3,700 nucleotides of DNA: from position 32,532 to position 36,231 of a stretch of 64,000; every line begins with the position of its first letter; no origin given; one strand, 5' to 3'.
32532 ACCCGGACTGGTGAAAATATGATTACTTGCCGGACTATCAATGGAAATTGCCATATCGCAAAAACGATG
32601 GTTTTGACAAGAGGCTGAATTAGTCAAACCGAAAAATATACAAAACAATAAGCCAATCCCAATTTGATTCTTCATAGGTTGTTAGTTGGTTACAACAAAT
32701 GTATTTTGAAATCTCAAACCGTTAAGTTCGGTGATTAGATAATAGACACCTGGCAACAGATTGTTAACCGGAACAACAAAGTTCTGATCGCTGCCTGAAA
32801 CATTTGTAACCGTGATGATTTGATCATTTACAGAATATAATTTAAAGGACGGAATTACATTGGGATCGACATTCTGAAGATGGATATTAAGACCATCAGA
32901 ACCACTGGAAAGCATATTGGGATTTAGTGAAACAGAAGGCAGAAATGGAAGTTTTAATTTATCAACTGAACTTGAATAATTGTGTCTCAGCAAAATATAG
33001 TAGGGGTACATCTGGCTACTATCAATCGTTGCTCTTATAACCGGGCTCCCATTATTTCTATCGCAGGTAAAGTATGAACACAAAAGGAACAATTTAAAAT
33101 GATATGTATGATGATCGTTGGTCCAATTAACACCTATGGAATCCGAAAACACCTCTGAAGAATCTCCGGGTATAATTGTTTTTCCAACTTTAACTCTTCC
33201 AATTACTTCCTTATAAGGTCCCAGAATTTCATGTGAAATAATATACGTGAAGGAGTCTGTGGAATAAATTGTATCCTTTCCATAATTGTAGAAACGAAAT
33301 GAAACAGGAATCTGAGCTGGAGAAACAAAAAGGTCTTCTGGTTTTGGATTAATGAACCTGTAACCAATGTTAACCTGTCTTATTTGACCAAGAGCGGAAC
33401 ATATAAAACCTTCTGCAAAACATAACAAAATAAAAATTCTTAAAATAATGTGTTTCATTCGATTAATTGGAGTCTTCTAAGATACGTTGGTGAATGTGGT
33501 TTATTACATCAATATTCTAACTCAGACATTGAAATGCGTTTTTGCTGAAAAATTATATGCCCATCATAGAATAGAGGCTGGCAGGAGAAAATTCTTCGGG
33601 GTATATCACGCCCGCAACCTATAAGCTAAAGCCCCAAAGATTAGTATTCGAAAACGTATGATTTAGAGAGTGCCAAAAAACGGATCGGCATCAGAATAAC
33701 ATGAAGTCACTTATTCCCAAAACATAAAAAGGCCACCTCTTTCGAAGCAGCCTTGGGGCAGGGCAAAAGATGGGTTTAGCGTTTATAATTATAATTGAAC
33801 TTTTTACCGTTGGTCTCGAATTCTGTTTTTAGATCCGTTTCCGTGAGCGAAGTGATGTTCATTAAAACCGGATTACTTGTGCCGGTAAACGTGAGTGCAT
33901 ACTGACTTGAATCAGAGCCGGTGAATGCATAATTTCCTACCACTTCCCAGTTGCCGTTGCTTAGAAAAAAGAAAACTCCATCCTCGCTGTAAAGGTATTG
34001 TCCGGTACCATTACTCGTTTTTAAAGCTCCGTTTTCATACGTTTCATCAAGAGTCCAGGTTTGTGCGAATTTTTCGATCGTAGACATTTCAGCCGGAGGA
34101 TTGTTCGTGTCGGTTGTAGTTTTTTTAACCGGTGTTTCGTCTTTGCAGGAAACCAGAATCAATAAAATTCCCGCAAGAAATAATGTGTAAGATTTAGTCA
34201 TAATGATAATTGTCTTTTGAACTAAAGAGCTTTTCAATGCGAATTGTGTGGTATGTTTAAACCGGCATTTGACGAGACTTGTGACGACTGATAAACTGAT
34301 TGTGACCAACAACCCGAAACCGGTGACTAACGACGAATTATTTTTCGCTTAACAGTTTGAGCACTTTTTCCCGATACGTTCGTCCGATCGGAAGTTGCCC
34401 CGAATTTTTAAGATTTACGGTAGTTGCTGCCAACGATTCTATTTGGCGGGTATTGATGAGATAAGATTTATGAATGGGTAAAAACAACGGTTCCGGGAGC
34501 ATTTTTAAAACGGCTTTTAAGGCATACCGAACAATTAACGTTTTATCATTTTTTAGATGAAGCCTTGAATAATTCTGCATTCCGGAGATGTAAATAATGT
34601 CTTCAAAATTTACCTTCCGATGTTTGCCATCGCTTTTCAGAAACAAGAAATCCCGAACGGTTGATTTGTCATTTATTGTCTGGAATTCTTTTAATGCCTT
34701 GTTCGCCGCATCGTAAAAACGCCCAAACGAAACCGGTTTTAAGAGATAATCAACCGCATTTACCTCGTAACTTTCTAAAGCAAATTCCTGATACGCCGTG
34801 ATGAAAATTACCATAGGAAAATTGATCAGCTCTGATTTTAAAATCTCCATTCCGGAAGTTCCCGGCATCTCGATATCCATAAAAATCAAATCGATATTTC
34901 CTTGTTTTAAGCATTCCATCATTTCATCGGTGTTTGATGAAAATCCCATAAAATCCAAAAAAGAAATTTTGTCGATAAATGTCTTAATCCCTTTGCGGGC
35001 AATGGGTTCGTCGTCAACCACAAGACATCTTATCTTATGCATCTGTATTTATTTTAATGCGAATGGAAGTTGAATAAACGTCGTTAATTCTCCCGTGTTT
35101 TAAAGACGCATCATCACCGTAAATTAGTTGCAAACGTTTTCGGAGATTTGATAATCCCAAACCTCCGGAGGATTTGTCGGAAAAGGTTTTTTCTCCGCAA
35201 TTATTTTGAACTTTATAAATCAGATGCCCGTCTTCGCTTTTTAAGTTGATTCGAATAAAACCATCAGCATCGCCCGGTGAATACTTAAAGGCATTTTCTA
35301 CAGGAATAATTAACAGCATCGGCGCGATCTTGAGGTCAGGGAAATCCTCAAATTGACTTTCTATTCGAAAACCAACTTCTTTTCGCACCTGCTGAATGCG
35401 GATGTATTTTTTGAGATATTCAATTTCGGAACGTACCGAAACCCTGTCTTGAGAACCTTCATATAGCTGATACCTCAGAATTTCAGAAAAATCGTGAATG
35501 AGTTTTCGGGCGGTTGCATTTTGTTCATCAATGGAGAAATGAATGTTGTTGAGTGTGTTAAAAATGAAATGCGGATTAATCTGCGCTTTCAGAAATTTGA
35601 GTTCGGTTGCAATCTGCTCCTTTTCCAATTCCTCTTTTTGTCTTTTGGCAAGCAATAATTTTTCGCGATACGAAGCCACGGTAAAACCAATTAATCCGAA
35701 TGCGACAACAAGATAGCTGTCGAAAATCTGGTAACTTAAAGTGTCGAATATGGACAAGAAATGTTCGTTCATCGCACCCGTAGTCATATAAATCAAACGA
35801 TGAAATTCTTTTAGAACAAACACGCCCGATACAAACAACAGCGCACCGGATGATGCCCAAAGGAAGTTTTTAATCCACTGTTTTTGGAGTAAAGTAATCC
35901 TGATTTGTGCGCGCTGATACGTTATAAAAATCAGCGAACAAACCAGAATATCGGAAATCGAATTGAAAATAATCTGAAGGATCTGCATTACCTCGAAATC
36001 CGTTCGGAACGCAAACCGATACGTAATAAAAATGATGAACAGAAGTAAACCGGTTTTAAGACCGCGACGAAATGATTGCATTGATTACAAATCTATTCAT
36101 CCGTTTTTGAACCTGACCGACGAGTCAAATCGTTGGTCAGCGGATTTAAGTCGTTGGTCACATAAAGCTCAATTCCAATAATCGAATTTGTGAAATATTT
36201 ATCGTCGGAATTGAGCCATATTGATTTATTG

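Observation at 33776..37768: Operon of an 8-Cys lipoprotein, a dedicated membrane thioredoxin, a LytS/LytTR two-component system and a lipocalin-like lipoprotein: candidate undescribed peptide-signalling or thiol-maturation module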

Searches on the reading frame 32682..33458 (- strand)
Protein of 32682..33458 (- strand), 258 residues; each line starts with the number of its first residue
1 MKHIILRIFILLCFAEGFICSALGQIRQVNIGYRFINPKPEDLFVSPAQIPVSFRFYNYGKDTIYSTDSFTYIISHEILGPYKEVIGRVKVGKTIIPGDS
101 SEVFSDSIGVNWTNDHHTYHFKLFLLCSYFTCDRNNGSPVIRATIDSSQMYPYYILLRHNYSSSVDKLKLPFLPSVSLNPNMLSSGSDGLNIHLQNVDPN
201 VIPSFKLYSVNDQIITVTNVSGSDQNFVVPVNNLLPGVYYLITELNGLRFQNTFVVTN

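Call 3: search_protein_families(library=pfam, proteins=[window:32682-33458:-], max_evalue=0.01)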
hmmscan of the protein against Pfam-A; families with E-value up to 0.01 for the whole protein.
window:32682-33458:- (258 aa): 1 family
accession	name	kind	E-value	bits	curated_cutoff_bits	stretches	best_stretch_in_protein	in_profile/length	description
PF23623.1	GBD_IRG7_N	-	0.0043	17.6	27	1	191-244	27-79/95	IRG7 N-terminal galactose binding domain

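Call 4: search_protein_families(library=ncbifam, proteins=[window:32682-33458:-], max_evalue=0.01)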
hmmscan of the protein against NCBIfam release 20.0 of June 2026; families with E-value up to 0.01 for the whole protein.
window:32682-33458:- (258 aa): 0 families

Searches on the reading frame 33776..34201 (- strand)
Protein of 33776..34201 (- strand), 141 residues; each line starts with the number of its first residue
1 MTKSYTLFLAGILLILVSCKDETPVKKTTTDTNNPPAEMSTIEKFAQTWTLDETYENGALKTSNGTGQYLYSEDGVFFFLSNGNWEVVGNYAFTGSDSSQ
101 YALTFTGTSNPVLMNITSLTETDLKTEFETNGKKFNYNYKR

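Call 63: search_protein_families(library=pfam, proteins=[window:33776-34201:-], max_evalue=0.1)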
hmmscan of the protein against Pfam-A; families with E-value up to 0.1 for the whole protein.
window:33776-34201:- (141 aa): 0 families

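Call 88: search_solved_structures(query=window:33776-34201:-, max_evalue=10)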
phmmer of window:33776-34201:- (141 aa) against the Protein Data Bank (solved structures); distinct sequences matched with E-value up to 10: 10.
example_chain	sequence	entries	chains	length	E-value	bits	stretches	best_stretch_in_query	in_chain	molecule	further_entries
9vfj_D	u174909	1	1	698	0.00024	24.2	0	63-110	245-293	Photosystem I reaction center subunit II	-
8wey_D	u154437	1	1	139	0.39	13.8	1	64-106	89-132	Photosystem I reaction center subunit II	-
9q69_E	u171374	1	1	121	0.4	13.7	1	41-139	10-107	RP.035 Heavy Chain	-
7blz_D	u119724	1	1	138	0.91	12.6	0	64-101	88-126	Photosystem I p700 chlorophyll A apoprotein A2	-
5zgb_D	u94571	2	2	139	0.93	12.6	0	64-101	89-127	PsaD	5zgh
7jj9_A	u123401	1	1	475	1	12.4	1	25-140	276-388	Zinc-binding lipoprotein AdcA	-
9uas_D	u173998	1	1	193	1.2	12.2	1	63-109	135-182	PsaD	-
6fos_D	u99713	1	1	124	1.6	11.8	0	64-92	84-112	Photosystem I p700 chlorophyll A apoprotein A2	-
2yl2_A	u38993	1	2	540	1.9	11.6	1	63-81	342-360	ACETYL-COA CARBOXYLASE 1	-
5tzn_F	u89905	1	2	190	2.1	11.4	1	75-111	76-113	Glycoprotein family protein m12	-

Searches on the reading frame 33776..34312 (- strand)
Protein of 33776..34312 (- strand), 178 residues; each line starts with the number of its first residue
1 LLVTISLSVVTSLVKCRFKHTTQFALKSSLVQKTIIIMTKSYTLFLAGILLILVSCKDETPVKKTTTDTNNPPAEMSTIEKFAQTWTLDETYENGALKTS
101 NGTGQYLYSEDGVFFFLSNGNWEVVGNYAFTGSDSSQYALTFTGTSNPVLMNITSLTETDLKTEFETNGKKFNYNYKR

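Call 3: search_protein_families(library=pfam, proteins=[window:33776-34312:-], max_evalue=0.01)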
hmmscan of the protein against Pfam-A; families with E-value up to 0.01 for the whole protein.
window:33776-34312:- (178 aa): 0 families

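Call 4: search_protein_families(library=ncbifam, proteins=[window:33776-34312:-], max_evalue=0.01)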
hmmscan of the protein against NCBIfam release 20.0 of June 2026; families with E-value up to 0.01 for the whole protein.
window:33776-34312:- (178 aa): 0 families

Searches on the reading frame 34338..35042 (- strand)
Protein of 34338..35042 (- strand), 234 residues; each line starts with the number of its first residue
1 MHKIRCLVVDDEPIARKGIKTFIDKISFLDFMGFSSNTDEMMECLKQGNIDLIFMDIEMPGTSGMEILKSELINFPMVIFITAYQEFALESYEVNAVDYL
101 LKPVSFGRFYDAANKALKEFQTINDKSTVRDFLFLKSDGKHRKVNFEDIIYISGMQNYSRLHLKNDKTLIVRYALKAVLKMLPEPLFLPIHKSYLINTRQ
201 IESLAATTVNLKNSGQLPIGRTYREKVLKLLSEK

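Call 3: search_protein_families(library=pfam, proteins=[window:34338-35042:-], max_evalue=0.01)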
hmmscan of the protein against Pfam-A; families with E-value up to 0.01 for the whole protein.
window:34338-35042:- (234 aa): 2 families
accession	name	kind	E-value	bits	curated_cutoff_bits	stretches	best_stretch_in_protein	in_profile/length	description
PF00072.30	Response_reg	-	3.1e-18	66.4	30.2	1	7-112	2-109/111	Response regulator receiver domain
PF04397.21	LytTR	-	5.6e-17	62.2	22.6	1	142-231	4-97/98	LytTr DNA-binding domain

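Call 4: search_protein_families(library=ncbifam, proteins=[window:34338-35042:-], max_evalue=0.01)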
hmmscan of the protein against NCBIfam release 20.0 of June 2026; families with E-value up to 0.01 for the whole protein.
window:34338-35042:- (234 aa): 82 families (the best 25 are shown)
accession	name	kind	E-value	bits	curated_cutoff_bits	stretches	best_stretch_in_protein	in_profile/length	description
NF008677.0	PRK11697.1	equivalog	3.6e-30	105.1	246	1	4-227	2-231/238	two-component system response regulator BtsR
NF010684.1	PRK14084.1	equivalog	1.4e-27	97.1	375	1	5-205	2-221/254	response regulator transcription factor LytR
NF001965.0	PRK00742.1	subfamily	5.5e-14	52.1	293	1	2-115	2-121/357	chemotaxis-specific protein-glutamate methyltransferase CheB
NF007935.0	PRK10651.1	equivalog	1.4e-10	40.8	250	1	4-104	7-111/216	two-component system response regulator NarL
NF052445.1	RespRegMctR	equivalog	5.7e-10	38.9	300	1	3-115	1-117/205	two-component system response regulator MctR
NF008469.0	PRK11361.1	equivalog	3.3e-09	36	714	1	5-117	6-120/461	acetoacetate metabolism transcriptional regulator AtoC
NF011896.0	PRK15369.1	equivalog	3.7e-09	36.5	242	1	2-105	2-109/211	two component system response regulator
NF009206.0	PRK12555.1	subfamily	4.6e-09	35.7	342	1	4-123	1-127/340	chemotaxis-specific protein-glutamate methyltransferase CheB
NF006900.1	PRK09390.1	equivalog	5.1e-09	36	255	1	5-129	6-132/203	response regulator FixJ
NF007018.1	PRK09483.1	equivalog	7.8e-09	35.5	280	1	4-86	2-86/217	UvrY/SirA/GacA family response regulator transcription factor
NF008378.0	PRK11173.1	equivalog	1.1e-08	34.8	334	1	1-105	1-106/238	two-component system response regulator ArcA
NF007403.0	PRK09935.1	equivalog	1.3e-08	34.7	271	1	5-70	5-70/210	fimbria biosynthesis transcriptional regulator FimZ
NF007750.0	PRK10430.1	equivalog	1.4e-08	34.5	262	1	4-126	2-130/239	two-component system response regulator DcuR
TIGR01818.1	ntrC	equivalog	1.9e-08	33.5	558.6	1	7-125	2-122/463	nitrogen regulation protein NR(I)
NF052313.1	T9SS_RR_PorX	equivalog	2.1e-08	33.4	300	1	7-128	4-127/513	T9SS response regulator signal transducer PorX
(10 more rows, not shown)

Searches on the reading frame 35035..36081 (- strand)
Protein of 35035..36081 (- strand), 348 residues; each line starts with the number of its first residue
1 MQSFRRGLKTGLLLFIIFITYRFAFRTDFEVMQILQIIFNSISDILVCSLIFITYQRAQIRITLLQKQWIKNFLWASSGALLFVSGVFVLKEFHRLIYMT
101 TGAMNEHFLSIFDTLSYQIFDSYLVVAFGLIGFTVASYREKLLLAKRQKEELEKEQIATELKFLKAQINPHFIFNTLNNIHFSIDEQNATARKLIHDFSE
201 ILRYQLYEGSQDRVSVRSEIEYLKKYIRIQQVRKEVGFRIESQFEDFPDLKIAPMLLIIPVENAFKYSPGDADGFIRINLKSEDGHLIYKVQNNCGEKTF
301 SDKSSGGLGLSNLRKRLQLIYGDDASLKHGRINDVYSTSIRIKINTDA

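Call 3: search_protein_families(library=pfam, proteins=[window:35035-36081:-], max_evalue=0.01)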
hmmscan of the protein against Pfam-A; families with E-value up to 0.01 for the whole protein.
window:35035-36081:- (348 aa): 1 family
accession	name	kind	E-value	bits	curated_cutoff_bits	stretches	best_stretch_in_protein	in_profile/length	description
PF06580.19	His_kinase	-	4.3e-25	88.2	25.2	1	159-234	1-77/81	Histidine kinase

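Call 4: search_protein_families(library=ncbifam, proteins=[window:35035-36081:-], max_evalue=0.01)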
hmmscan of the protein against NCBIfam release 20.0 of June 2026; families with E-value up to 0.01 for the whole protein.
window:35035-36081:- (348 aa): 1 family
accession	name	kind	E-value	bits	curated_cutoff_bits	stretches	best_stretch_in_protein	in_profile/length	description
NF047703.1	slr1658_superfam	superfamily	0.0072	15.8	100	0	261-300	74-113/185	slr1658 superfamily regulator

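Call 67: find_related_loci(query=window:35035-36081:-, collection=metagenome_contigs, flank=6000)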
Query window:35035-36081:- (348 aa) in metagenome_contigs; peptide patterns used: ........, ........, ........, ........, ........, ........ (x = any residue, [..] = any of these).
534 stretches matched a pattern, but none encodes a relative of the query by tblastn (E <= 1e-3).
